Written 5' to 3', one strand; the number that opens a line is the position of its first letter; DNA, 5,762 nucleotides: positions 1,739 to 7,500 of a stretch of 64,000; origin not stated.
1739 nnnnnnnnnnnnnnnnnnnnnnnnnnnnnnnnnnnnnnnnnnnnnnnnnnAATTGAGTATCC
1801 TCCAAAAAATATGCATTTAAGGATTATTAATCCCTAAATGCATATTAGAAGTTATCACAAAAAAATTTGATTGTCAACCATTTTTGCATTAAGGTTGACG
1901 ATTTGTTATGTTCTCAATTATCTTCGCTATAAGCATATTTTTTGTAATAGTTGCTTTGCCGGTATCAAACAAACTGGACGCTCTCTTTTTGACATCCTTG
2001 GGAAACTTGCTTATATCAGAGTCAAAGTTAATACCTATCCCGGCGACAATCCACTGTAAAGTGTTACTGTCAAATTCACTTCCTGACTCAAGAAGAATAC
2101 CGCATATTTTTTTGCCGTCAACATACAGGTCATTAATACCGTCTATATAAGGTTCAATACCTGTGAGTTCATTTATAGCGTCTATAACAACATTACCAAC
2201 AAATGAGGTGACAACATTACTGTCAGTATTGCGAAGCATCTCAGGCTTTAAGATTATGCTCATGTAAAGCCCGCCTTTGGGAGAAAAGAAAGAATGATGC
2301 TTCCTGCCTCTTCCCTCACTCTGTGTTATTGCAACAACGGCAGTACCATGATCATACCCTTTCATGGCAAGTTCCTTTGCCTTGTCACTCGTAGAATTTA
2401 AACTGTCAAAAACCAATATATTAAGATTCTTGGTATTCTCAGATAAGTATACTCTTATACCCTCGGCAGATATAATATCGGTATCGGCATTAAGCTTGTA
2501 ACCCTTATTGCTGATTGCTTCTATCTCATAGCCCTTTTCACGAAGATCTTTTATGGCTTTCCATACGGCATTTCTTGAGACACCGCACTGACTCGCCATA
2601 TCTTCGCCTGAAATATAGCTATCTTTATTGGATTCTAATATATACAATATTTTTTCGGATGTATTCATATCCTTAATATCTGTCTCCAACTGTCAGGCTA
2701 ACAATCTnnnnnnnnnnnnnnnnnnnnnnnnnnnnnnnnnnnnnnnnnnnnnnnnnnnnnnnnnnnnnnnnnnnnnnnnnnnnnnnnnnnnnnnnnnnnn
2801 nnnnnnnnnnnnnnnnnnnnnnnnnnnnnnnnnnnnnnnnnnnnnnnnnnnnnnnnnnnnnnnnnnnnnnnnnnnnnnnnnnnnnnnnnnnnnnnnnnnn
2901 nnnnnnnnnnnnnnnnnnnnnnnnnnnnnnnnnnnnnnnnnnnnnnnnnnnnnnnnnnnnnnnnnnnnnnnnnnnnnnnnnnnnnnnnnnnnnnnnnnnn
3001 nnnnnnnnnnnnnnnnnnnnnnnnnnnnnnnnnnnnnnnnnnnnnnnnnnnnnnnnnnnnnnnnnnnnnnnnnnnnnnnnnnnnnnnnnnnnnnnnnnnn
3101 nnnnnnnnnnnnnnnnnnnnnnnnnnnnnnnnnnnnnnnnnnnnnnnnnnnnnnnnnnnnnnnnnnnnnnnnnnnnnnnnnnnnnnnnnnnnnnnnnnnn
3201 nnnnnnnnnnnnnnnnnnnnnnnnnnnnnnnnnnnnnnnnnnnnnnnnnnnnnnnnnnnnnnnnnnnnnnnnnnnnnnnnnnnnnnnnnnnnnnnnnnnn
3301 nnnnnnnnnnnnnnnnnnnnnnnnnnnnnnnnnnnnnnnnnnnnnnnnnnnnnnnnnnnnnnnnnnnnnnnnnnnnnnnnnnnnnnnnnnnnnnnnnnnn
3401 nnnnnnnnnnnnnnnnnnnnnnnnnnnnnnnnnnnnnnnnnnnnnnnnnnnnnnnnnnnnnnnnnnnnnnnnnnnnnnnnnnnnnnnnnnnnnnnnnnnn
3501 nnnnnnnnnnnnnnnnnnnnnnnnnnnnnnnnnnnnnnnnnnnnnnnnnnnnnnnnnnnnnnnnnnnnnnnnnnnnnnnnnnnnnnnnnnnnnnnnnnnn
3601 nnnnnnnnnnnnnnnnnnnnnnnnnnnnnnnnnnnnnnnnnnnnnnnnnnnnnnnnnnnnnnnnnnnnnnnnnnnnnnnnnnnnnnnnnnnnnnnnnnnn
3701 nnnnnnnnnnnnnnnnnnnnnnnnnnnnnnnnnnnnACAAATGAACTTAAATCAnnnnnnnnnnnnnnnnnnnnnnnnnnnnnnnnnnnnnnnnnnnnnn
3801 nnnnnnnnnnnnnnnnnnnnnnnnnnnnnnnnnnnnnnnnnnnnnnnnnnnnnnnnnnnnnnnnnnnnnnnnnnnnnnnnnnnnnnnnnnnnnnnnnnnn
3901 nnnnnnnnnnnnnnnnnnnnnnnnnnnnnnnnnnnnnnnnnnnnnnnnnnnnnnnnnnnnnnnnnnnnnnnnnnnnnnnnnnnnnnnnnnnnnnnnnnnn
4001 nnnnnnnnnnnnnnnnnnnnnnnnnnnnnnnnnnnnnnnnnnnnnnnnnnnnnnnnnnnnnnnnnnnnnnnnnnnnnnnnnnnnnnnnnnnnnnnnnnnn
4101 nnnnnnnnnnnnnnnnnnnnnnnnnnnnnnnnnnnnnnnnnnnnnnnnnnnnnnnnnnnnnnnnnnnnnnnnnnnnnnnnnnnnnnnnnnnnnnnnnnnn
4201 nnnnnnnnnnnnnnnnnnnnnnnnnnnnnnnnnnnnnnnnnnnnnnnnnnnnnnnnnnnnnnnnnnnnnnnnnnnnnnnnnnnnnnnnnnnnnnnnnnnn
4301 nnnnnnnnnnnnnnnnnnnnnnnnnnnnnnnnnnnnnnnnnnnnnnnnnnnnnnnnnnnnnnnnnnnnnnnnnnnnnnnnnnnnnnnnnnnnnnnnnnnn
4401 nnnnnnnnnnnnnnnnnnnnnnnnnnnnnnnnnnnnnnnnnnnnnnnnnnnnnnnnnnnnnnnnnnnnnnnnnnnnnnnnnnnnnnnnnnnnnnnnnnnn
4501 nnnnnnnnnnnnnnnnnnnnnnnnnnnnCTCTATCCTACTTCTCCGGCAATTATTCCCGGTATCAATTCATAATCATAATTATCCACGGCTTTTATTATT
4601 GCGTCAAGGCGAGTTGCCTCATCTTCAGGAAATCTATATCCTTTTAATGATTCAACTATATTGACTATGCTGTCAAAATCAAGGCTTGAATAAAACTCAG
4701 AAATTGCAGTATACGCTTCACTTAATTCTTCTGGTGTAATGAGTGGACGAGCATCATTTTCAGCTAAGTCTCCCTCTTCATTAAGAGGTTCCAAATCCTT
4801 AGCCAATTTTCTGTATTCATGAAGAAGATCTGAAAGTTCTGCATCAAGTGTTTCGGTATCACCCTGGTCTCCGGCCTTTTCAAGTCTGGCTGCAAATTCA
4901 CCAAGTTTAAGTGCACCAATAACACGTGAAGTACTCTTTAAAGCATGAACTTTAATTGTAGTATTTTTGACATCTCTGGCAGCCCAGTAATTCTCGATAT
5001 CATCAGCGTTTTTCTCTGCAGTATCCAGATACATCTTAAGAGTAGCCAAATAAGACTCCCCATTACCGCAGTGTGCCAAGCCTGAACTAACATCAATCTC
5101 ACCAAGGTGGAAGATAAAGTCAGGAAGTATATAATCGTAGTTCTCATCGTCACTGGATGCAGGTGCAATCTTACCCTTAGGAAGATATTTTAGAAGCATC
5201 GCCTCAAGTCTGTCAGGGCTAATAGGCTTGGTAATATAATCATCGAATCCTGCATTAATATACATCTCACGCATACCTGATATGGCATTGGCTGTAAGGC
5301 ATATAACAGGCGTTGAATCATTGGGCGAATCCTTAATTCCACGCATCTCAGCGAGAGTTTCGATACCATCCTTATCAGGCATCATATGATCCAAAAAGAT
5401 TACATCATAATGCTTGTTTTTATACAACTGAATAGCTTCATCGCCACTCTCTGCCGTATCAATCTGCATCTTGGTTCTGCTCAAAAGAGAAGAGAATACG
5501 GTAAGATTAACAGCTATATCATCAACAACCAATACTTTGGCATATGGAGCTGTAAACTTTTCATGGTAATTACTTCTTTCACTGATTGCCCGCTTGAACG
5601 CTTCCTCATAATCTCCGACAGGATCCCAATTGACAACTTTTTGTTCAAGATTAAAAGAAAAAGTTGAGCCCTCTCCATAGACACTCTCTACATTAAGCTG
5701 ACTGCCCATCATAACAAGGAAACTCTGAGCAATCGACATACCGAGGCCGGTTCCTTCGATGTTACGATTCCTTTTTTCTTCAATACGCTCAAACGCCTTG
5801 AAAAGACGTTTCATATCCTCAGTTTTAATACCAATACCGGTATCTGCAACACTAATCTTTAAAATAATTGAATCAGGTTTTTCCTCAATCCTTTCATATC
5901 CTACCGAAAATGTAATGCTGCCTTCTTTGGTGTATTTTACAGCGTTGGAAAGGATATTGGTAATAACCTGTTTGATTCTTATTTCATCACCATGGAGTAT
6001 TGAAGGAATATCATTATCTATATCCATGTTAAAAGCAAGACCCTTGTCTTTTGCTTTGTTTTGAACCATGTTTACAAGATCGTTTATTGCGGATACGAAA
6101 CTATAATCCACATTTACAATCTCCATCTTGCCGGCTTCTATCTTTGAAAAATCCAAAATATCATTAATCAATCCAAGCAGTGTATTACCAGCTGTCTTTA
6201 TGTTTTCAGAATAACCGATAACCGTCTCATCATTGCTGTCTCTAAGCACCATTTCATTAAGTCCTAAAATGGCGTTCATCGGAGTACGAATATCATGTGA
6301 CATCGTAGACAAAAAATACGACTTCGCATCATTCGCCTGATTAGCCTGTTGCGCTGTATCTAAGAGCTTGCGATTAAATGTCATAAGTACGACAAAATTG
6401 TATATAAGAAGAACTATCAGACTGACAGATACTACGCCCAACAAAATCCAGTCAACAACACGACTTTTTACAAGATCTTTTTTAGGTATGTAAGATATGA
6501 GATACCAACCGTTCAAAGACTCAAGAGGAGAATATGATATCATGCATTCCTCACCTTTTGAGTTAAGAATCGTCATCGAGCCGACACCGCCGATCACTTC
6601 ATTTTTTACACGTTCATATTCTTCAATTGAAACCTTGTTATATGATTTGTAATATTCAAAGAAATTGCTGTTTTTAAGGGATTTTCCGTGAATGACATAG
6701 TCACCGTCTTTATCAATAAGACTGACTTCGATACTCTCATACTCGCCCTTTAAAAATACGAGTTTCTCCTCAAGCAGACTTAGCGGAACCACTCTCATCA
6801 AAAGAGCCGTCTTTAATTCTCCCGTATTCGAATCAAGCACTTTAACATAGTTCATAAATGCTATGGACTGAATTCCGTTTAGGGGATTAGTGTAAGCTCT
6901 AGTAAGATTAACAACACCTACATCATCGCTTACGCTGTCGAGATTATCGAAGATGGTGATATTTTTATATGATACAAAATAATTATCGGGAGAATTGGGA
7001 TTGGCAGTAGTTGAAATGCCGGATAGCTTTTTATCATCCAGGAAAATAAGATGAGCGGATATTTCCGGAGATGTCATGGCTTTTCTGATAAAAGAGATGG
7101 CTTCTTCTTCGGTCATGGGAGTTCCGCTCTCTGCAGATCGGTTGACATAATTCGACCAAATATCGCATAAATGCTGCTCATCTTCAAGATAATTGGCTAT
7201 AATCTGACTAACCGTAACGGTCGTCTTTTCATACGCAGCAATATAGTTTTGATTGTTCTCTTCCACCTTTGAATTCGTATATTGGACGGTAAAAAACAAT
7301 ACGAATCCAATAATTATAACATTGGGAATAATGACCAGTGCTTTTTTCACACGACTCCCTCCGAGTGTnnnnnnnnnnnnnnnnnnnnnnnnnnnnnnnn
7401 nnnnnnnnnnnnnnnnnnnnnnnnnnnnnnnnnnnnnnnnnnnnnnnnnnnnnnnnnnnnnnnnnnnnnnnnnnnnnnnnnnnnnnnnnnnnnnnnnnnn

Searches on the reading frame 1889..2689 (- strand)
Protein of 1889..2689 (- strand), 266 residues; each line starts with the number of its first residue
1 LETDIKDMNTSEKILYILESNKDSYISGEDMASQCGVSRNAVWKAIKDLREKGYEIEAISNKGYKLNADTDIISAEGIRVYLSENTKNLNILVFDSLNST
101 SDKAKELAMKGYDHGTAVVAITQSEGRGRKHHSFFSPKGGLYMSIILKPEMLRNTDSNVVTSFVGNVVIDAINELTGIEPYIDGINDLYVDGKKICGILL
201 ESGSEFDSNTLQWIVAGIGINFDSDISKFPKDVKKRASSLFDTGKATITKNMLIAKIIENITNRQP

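Call 12: search_protein_families(library=pfam, proteins=[window:1889-2689:-])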
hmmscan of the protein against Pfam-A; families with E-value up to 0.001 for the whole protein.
window:1889-2689:- (266 aa): 5 families
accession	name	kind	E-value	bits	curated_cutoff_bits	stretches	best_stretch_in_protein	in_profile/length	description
PF03099.24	BPL_LplA_LipB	-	3.8e-17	62.9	21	1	94-221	2-133/133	Biotin/lipoate A/B protein ligase family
PF08279.18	HTH_11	-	4e-16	59.1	25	1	12-65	3-55/55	HTH domain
PF13412.12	HTH_24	-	2.9e-06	27.2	21.9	1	10-54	4-46/48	Winged helix-turn-helix DNA-binding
PF21948.1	LplA-B_cat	-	8.1e-06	26.4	27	1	139-247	73-170/200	Lipoyl protein ligase A/B catalytic domain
PF13730.12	HTH_36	-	0.00032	20.9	25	0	24-54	24-54/55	Helix-turn-helix domain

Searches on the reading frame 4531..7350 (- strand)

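Call 12: search_protein_families(library=pfam, proteins=[window:4531-7350:-])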
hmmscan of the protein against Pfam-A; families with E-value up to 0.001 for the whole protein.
window:4531-7350:- (939 aa): 5 families
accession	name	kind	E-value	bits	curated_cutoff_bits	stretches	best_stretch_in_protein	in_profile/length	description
PF00072.30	Response_reg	-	4.2e-26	91.7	30.2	1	606-719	1-110/111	Response regulator receiver domain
PF02518.31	HATPase_c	-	6.7e-24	84.9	26.4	1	454-570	1-109/111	Histidine kinase-, DNA gyrase B-, and HSP90-like ATPase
PF00512.31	HisKA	-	3.6e-17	62.6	26.9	1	342-407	1-66/66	His Kinase A (phospho-acceptor) domain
PF01627.28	Hpt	-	2.2e-08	34.7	24.6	1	771-844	3-79/84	Hpt domain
PF13589.12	HATPase_c_3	-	0.00075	20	25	0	461-560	5-96/137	Histidine kinase-, DNA gyrase B-, and HSP90-like ATPase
